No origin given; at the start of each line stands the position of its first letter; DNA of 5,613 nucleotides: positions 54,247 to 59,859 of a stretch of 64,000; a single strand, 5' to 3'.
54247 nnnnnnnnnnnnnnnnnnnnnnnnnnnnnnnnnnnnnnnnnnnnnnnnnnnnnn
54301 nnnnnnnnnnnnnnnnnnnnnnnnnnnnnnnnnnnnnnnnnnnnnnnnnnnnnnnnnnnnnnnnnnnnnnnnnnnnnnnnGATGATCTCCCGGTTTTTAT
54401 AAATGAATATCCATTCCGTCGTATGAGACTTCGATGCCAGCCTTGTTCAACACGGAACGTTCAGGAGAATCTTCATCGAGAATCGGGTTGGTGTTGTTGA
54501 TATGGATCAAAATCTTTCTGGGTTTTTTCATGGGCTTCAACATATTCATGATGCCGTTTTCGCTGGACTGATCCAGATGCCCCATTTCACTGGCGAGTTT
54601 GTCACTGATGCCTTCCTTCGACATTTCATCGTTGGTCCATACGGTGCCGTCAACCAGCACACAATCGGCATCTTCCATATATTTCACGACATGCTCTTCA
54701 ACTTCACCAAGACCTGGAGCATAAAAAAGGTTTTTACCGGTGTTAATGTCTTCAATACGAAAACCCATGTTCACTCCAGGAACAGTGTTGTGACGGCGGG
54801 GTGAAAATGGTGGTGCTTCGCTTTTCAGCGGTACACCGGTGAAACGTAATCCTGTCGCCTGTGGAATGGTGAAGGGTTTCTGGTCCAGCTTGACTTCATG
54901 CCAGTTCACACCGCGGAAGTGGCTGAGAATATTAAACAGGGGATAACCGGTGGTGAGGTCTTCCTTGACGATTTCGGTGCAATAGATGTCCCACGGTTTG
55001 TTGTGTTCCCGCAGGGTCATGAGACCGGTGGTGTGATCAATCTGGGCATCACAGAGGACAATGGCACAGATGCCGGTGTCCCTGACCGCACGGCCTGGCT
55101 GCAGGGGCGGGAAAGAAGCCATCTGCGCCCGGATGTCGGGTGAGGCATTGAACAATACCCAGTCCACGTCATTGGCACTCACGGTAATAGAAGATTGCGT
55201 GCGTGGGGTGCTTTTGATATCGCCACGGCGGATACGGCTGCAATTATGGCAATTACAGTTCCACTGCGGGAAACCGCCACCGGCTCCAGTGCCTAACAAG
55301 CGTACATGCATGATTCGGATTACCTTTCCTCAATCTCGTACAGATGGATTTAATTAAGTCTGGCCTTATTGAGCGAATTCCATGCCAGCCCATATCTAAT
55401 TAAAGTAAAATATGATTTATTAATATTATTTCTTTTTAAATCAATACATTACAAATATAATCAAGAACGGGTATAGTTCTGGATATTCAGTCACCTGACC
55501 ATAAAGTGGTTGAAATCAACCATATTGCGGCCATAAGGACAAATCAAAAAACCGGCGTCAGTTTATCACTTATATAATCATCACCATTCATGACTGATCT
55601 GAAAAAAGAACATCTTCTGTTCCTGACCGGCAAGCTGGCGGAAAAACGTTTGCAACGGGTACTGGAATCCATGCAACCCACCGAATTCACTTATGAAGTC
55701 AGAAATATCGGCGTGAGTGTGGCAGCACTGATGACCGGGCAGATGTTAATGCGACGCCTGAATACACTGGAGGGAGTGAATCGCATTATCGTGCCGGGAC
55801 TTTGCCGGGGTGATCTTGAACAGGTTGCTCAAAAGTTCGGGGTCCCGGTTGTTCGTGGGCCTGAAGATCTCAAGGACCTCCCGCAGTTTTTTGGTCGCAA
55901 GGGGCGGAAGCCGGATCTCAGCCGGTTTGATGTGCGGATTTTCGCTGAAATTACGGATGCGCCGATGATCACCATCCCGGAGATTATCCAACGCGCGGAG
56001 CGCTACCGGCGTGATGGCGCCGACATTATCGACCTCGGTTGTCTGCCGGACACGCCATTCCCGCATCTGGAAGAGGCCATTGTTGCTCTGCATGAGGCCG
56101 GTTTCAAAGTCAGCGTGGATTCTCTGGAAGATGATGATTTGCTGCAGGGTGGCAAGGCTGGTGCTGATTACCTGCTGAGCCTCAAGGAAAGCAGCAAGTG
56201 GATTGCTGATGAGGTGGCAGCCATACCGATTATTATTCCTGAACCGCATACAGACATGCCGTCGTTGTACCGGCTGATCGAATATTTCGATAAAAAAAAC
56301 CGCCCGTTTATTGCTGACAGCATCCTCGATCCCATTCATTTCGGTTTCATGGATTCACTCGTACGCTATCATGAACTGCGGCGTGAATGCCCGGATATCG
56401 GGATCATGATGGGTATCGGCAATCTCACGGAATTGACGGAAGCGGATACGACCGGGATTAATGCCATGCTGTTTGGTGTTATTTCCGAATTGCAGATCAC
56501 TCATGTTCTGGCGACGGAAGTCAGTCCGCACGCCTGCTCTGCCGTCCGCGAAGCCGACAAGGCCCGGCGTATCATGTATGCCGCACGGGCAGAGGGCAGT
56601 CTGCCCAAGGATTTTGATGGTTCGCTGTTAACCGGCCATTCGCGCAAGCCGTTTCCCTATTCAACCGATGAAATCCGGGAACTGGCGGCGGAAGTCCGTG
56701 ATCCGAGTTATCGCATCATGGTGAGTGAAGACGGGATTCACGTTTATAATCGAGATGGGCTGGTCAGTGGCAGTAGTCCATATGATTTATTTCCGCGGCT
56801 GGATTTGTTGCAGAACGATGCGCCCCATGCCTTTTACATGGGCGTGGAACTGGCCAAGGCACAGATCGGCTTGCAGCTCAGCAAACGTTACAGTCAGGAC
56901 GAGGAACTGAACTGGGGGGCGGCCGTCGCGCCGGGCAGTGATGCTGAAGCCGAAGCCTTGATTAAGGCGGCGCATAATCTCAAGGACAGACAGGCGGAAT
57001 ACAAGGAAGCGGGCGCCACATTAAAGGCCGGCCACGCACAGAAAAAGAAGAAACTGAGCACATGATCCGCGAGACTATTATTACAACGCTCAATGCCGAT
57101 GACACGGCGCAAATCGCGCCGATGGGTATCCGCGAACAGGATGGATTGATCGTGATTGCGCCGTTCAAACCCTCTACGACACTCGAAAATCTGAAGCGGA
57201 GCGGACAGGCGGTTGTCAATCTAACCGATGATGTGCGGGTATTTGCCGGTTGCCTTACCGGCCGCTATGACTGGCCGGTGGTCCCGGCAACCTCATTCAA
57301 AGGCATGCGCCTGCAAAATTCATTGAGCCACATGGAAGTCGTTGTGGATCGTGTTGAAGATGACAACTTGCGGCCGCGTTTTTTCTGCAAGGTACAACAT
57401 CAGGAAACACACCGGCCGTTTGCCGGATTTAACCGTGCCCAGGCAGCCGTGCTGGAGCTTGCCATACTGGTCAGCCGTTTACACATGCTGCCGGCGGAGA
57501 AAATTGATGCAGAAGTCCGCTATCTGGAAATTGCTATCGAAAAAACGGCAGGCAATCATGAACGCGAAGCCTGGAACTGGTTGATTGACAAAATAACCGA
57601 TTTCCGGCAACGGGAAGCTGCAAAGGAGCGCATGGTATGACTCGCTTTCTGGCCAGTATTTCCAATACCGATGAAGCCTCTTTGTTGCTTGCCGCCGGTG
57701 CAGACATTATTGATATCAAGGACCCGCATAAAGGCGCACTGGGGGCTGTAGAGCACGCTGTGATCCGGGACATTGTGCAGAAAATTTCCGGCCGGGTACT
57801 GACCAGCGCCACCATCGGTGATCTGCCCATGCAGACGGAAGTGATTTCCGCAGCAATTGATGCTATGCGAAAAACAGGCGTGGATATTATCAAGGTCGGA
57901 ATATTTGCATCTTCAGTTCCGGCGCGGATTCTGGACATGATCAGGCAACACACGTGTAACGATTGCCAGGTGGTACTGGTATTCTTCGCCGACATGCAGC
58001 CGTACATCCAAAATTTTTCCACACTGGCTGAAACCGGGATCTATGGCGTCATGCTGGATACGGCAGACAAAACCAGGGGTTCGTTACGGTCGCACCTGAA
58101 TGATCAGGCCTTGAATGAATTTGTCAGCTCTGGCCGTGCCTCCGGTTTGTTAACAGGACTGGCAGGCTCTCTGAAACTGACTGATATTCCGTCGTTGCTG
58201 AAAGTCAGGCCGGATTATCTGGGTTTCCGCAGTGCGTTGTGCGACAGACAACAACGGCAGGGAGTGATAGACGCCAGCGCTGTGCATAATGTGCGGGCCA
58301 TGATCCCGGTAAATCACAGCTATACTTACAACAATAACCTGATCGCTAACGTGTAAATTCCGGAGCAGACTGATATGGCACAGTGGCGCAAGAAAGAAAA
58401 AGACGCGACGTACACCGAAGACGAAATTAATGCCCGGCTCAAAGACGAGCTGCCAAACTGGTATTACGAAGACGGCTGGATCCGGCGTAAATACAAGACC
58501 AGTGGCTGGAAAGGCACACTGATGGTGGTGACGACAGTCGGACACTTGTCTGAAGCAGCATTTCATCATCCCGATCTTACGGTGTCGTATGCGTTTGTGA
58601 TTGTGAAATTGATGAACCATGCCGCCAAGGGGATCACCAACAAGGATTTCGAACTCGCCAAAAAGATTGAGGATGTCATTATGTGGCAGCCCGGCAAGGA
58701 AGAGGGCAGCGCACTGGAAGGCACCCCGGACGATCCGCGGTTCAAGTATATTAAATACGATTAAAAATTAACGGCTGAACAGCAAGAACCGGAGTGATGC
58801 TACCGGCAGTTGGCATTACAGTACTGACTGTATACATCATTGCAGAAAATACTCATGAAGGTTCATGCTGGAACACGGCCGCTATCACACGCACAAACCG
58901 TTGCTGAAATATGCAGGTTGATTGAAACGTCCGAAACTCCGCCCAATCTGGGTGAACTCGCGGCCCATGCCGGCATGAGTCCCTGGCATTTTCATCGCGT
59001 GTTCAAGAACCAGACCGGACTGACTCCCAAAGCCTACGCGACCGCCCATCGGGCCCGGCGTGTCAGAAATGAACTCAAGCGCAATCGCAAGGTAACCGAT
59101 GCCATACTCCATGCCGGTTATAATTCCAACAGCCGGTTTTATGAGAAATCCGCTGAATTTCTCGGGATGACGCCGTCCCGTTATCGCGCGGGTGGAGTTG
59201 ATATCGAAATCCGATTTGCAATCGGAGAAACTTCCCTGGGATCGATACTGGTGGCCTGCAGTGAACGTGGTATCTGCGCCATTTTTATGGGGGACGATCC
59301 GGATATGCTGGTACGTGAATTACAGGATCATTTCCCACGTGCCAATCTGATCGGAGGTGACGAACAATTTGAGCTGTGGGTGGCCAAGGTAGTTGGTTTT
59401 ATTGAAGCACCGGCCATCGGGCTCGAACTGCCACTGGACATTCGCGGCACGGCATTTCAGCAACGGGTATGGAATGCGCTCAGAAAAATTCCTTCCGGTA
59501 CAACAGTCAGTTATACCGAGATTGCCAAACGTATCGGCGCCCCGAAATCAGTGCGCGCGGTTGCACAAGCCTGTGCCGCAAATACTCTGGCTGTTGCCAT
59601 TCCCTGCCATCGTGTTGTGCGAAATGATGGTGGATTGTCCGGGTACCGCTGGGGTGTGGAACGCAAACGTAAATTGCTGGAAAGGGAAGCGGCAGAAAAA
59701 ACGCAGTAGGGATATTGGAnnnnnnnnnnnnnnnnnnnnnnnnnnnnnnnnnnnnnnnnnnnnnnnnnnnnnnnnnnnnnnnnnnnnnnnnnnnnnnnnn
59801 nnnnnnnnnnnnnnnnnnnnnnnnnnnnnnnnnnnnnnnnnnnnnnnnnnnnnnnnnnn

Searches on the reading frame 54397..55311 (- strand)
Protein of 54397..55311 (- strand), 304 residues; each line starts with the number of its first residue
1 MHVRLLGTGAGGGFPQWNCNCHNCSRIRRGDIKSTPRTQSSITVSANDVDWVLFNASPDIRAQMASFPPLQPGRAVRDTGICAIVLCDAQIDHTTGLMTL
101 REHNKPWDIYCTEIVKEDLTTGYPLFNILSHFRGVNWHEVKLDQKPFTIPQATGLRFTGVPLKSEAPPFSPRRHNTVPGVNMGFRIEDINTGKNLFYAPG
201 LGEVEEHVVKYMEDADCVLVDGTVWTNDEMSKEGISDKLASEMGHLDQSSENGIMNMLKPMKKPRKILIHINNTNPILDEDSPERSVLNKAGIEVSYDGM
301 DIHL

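Call 22: search_protein_families(library=pfam, proteins=[window:54397-55311:-], max_evalue=0.0001)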
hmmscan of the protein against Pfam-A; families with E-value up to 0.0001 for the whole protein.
window:54397-55311:- (304 aa): 1 family
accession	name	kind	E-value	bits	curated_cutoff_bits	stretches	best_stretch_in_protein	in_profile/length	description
PF12706.13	Lactamase_B_2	-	3.4e-47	161.1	27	1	51-271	2-200/200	Beta-lactamase superfamily domain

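Call 29: find_related_loci(query=window:54397-55311:-, collection=metagenome_contigs, flank=3000)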
Query window:54397-55311:- (304 aa) in metagenome_contigs; peptide patterns used: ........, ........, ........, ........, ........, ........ (x = any residue, [..] = any of these).
457 stretches matched a pattern; 412 encode a relative of the query (tblastn E <= 1e-3); the best 80 are kept; 80 distinct loci.
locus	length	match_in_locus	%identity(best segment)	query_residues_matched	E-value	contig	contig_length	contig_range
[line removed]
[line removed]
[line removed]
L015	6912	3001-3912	81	1-304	3e-175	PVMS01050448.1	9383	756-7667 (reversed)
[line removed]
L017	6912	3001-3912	79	1-304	3e-171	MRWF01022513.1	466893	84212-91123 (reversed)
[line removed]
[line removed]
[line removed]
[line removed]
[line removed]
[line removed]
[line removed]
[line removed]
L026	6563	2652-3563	76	1-304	2e-166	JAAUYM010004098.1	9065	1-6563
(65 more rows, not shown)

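Call 75: search_protein_families(library=ncbifam, proteins=[window:54397-55311:-], max_evalue=0.00001)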
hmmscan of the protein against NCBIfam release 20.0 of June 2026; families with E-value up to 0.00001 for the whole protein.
window:54397-55311:- (304 aa): 4 families
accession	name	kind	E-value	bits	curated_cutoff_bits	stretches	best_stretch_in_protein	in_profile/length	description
TIGR02108.2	PQQ_syn_pqqB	equivalog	3.8e-121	404.1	245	1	3-304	2-298/298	pyrroloquinoline quinone biosynthesis protein PqqB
NF002553.0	PRK02113.1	equivalog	3.1e-10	39.9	386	1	1-135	1-123/252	MBL fold metallo-hydrolase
TIGR03307.1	PhnP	equivalog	3.9e-06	26.4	272.25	0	1-101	1-87/249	phosphonate metabolism protein PhnP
NF038231.1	MBL_Geo_Pelo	equivalog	5.2e-06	26.2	360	0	3-104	2-89/250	GPMC system MBL fold metallohydrolase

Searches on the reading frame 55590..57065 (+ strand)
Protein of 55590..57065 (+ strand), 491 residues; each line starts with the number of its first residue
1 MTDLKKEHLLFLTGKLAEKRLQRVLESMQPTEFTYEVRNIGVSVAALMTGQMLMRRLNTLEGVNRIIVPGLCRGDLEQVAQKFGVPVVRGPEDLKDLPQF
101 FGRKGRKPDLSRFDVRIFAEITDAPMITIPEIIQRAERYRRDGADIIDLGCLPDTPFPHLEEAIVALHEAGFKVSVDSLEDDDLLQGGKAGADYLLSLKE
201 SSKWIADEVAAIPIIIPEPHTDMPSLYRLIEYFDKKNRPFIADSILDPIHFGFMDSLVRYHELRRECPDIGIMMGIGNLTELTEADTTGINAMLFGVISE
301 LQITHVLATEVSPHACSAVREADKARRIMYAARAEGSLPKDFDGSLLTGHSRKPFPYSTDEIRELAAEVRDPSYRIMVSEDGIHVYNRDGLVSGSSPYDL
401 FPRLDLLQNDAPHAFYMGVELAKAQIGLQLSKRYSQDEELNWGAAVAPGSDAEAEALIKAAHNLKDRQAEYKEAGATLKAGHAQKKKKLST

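Call 22: search_protein_families(library=pfam, proteins=[window:55590-57065:+], max_evalue=0.0001)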
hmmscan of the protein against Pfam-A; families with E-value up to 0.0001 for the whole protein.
window:55590-57065:+ (491 aa): 1 family
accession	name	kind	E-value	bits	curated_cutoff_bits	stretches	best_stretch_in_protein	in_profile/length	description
PF20123.4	DUF6513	-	3e-37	127.2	23.9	1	7-92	1-86/86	Family of unknown function (DUF6513)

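Call 75: search_protein_families(library=ncbifam, proteins=[window:55590-57065:+], max_evalue=0.00001)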
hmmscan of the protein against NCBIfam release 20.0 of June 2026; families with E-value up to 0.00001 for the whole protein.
window:55590-57065:+ (491 aa): 1 family
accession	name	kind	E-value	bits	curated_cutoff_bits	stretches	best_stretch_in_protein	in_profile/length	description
TIGR00284.1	TIGR00284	hypoth_equivalog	2.6e-52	178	256.65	2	115-440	152-497/497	dihydropteroate synthase-like protein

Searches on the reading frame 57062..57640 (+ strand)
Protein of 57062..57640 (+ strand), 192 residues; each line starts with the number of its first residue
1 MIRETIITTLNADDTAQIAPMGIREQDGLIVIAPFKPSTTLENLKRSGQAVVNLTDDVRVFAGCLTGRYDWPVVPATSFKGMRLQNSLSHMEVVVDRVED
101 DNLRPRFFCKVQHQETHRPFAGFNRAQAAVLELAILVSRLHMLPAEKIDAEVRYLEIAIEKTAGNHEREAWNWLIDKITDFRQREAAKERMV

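Call 22: search_protein_families(library=pfam, proteins=[window:57062-57640:+], max_evalue=0.0001)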
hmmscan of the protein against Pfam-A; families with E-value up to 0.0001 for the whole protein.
window:57062-57640:+ (192 aa): 2 families
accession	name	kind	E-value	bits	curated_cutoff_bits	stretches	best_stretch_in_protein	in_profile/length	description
PF04289.18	DUF447_N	-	1.4e-25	89.9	24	1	3-117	1-113/114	Protein of unknown function (DUF447) N-terminal domain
PF20766.2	DUF447_C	-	1.8e-18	66.7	24.8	1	124-175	1-52/53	Protein of unknown function (DUF447)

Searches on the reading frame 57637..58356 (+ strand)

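Call 22: search_protein_families(library=pfam, proteins=[window:57637-58356:+], max_evalue=0.0001)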
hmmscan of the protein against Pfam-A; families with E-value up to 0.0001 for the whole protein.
window:57637-58356:+ (239 aa): 1 family
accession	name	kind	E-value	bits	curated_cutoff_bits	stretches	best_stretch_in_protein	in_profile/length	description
PF04476.19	4HFCP_synth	-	4.4e-67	226.6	22.4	1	5-219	2-227/228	4-HFC-P synthase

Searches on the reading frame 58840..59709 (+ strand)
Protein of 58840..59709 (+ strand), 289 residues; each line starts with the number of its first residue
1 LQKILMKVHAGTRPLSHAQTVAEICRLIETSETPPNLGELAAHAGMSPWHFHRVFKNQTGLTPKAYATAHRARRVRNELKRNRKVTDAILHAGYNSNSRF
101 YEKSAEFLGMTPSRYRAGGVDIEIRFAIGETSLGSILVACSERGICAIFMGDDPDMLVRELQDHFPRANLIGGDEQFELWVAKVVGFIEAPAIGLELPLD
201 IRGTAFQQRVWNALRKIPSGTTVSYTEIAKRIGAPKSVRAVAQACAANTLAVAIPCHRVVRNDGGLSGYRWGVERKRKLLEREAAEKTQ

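Call 22: search_protein_families(library=pfam, proteins=[window:58840-59709:+], max_evalue=0.0001)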
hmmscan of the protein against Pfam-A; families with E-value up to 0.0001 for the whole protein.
window:58840-59709:+ (289 aa): 4 families
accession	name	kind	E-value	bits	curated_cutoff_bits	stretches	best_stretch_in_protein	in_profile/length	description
PF01035.26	DNA_binding_1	-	1.2e-36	124.9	27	1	205-284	1-80/81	6-O-methylguanine DNA methyltransferase, DNA binding domain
PF12833.13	HTH_18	-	4.7e-22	78.5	33.6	1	40-117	1-79/80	Helix-turn-helix domain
PF00165.29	HTH_AraC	-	4.6e-17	62.1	26.6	1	36-66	10-40/42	Bacterial regulatory helix-turn-helix proteins, AraC family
PF02870.21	Methyltransf_1N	-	4.7e-05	24.3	21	1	127-165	4-41/71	6-O-methylguanine DNA methyltransferase, ribonuclease-like domain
